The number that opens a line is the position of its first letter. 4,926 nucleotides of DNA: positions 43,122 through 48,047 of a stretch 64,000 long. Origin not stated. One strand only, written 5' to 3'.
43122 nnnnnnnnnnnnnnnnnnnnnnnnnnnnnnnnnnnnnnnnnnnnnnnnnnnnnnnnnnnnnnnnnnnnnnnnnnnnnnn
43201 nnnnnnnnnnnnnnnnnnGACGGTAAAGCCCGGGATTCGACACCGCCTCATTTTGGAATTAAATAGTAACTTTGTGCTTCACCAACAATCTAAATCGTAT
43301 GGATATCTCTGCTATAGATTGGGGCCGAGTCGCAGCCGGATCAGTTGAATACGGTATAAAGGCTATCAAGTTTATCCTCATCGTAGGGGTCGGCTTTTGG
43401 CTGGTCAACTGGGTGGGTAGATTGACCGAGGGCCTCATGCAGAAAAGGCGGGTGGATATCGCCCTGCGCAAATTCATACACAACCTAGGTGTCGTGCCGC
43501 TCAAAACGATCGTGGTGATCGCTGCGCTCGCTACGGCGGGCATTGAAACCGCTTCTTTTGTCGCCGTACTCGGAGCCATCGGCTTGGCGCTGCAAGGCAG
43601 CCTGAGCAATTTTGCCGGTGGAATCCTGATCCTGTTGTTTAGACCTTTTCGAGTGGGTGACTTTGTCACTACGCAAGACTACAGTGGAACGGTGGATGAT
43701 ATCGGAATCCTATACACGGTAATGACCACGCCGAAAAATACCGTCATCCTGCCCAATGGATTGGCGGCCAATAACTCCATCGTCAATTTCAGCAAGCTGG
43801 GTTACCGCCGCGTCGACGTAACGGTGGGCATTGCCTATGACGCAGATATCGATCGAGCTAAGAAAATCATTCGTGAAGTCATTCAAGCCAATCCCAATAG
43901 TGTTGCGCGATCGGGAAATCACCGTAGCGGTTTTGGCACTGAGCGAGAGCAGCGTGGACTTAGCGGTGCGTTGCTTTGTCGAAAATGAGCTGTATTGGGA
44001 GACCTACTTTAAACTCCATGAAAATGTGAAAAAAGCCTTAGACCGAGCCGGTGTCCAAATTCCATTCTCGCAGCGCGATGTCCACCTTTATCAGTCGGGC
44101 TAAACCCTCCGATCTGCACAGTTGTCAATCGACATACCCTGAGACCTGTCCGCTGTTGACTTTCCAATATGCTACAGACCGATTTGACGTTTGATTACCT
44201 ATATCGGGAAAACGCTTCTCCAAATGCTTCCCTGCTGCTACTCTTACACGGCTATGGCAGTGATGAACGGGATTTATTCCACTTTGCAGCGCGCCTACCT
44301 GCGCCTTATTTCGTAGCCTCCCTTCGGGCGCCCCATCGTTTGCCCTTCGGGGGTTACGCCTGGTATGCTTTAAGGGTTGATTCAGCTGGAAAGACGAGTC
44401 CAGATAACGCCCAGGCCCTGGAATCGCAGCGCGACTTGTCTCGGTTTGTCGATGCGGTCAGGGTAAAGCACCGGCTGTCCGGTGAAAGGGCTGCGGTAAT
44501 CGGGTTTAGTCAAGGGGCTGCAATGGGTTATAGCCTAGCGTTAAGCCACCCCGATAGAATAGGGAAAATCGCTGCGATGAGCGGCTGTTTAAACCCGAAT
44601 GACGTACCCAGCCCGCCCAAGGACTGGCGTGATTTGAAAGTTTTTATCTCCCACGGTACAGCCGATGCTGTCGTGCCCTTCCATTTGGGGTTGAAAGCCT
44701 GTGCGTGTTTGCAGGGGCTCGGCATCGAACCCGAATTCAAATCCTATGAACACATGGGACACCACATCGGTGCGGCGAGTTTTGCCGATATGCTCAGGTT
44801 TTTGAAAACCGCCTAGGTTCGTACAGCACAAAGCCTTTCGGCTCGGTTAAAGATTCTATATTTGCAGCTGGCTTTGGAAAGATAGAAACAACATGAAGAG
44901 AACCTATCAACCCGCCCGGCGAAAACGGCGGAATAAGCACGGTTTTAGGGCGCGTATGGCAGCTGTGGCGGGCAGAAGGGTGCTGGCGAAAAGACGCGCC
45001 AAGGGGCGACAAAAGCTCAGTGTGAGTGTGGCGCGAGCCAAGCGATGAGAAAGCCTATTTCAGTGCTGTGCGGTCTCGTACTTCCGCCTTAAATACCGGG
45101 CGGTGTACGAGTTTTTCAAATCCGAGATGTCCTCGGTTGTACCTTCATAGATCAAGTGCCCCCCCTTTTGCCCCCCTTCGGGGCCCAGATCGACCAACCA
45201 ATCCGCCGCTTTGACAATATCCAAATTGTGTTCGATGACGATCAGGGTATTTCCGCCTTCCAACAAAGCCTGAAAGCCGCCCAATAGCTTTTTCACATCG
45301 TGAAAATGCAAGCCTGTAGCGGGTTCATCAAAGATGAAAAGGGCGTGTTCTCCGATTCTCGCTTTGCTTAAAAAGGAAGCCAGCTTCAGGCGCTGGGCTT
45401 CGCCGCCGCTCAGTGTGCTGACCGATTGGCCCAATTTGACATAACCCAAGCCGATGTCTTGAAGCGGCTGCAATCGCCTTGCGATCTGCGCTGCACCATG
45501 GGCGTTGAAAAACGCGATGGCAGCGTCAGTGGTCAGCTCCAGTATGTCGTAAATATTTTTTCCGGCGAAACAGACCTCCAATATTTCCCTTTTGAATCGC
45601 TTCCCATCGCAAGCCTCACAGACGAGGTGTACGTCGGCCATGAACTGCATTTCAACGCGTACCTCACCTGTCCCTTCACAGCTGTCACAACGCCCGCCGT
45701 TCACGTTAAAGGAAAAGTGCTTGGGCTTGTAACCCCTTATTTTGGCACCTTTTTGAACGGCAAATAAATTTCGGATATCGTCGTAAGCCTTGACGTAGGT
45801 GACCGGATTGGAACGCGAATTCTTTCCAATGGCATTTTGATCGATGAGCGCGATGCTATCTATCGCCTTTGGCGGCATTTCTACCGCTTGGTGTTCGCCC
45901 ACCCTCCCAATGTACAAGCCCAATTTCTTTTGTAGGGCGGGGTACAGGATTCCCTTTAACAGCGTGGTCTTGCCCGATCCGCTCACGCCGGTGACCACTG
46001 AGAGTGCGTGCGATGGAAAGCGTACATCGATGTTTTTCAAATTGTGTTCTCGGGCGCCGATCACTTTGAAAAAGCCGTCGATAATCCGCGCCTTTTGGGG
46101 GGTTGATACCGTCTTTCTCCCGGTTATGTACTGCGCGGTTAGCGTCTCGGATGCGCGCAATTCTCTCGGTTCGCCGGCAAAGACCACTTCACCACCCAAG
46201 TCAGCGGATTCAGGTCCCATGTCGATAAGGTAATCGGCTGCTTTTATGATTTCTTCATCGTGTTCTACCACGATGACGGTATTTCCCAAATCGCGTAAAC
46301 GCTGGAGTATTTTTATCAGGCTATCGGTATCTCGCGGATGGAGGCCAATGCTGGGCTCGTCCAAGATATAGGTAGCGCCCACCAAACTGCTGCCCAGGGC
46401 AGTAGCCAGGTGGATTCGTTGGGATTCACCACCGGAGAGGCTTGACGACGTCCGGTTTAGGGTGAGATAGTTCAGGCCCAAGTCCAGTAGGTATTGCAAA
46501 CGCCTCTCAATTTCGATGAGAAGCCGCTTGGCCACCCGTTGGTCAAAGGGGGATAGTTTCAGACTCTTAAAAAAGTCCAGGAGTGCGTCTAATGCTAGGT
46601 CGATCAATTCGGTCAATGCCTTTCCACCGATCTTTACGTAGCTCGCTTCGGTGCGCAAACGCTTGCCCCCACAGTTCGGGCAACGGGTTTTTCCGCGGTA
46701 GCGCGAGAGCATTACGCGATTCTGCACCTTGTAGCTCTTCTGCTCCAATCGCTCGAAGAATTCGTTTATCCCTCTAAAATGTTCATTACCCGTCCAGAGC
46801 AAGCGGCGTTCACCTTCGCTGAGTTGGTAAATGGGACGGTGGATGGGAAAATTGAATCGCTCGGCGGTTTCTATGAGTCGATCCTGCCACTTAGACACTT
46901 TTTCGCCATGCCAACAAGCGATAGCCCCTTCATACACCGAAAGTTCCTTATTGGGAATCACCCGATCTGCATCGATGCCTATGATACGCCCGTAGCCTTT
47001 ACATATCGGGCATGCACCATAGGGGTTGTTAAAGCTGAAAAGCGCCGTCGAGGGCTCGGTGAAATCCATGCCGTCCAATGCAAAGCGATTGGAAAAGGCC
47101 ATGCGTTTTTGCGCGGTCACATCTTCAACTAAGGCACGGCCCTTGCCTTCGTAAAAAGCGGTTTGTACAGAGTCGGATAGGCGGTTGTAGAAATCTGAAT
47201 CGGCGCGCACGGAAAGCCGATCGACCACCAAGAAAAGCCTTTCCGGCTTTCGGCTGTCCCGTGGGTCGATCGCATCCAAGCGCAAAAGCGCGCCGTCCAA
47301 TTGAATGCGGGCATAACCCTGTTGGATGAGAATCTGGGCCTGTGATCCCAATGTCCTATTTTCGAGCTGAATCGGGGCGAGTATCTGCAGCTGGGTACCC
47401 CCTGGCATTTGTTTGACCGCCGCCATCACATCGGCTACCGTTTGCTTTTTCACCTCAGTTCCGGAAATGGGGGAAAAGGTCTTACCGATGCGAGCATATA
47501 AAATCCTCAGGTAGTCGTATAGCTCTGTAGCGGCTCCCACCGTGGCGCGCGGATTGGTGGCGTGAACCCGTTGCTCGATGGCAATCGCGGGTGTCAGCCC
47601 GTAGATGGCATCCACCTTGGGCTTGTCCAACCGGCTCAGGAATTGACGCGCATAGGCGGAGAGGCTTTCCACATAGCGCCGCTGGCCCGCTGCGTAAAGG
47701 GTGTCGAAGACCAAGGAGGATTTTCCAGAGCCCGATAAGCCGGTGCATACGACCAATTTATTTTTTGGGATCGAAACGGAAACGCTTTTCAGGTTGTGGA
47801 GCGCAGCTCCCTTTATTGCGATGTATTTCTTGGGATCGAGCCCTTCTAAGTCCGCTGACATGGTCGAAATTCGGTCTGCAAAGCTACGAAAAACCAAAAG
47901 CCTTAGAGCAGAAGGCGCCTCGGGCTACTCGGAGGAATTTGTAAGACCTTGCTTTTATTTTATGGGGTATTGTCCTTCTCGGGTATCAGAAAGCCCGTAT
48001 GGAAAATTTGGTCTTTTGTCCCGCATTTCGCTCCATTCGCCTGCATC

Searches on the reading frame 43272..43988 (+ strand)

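Call 65: search_protein_families(library=pfam, proteins=[window:43272-43988:+], max_evalue=0.00001)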
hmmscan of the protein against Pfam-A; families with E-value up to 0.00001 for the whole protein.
window:43272-43988:+ (238 aa): 2 families
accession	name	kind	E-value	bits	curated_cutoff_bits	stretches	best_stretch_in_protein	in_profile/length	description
PF00924.24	MS_channel_2nd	-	1e-17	64.4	20.2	1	110-175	2-68/68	Mechanosensitive ion channel, beta-domain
PF05552.17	MS_channel_1st_1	-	3.2e-06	27.4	22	1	26-63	12-49/50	Mechanosensitive ion channel, conserved TM helix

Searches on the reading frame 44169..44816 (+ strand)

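Call 65: search_protein_families(library=pfam, proteins=[window:44169-44816:+], max_evalue=0.00001)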
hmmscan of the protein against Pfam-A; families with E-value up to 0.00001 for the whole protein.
window:44169-44816:+ (215 aa): 5 families
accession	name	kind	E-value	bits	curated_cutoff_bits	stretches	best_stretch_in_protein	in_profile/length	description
PF02230.22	Abhydrolase_2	-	3.8e-27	96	23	1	15-214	9-215/217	Phospholipase/Carboxylesterase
PF00561.26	Abhydrolase_1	-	9.2e-09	35.7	25.8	1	72-162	37-118/245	alpha/beta hydrolase fold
PF00326.27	Peptidase_S9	-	4.4e-07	30.1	22.6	0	157-212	146-206/213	Prolyl oligopeptidase family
PF12697.13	Abhydrolase_6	-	5.6e-06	27.6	26.3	1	23-151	1-98/217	Alpha/beta hydrolase family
PF12146.15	Hydrolase_4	-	6e-06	26.2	27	0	85-145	57-115/239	Serine aminopeptidase, S33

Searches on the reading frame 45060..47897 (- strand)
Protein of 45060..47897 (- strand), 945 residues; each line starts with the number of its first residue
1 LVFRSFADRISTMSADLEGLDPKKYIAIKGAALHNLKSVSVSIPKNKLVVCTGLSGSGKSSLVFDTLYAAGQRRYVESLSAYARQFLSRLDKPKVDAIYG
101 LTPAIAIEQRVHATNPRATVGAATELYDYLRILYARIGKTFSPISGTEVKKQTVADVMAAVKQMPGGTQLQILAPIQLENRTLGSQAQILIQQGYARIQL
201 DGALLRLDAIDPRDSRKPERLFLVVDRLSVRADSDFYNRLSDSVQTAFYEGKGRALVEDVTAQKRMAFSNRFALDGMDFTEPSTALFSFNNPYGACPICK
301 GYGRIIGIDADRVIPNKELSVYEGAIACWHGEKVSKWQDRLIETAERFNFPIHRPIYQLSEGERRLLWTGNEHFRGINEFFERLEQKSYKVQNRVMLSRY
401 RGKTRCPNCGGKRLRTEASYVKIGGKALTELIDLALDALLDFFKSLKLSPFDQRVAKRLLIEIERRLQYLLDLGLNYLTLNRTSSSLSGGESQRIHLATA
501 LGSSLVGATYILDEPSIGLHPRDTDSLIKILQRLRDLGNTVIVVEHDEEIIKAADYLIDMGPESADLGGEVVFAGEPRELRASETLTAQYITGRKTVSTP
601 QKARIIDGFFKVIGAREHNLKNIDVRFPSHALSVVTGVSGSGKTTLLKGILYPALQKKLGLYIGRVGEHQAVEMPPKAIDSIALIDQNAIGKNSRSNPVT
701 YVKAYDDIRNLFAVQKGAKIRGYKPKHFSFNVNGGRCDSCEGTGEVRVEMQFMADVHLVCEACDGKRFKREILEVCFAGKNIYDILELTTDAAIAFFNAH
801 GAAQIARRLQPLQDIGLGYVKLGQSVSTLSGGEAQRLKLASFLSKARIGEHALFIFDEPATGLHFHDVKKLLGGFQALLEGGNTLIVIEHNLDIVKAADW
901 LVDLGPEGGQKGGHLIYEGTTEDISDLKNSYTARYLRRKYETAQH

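Call 66: search_protein_families(library=pfam, proteins=[window:45060-47897:-], max_evalue=0.00001)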
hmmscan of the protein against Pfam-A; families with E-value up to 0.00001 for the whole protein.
window:45060-47897:- (945 aa): 8 families
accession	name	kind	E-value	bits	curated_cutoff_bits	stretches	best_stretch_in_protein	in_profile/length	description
PF17760.6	UvrA_inter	-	1.7e-19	70.1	23.3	1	152-259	1-107/109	UvrA interaction domain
PF00005.33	ABC_tran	-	3.7e-19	70.1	25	0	791-860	79-136/137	ABC transporter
PF02463.25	SMC_N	-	3.1e-12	46.8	40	0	34-560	8-211/220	RecF/RecN/SMC N terminal domain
PF17755.6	UvrA_DNA-bind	-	1.1e-11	45.5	23.2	1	309-375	1-67/110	UvrA DNA-binding domain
PF13304.12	AAA_21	-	1.5e-11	45.4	27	0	440-549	190-301/304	AAA domain, putative AbiEii toxin, Type IV TA system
PF13191.12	AAA_16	-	7.5e-08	33.5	32.6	0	40-88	18-64/167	AAA ATPase domain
PF20703.3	nSTAND1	-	2.3e-07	31.3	27.1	0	616-660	19-60/379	Novel STAND NTPase 1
PF13555.12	AAA_29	-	2.4e-06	27.6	27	0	624-650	16-42/61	P-loop containing region of AAA domain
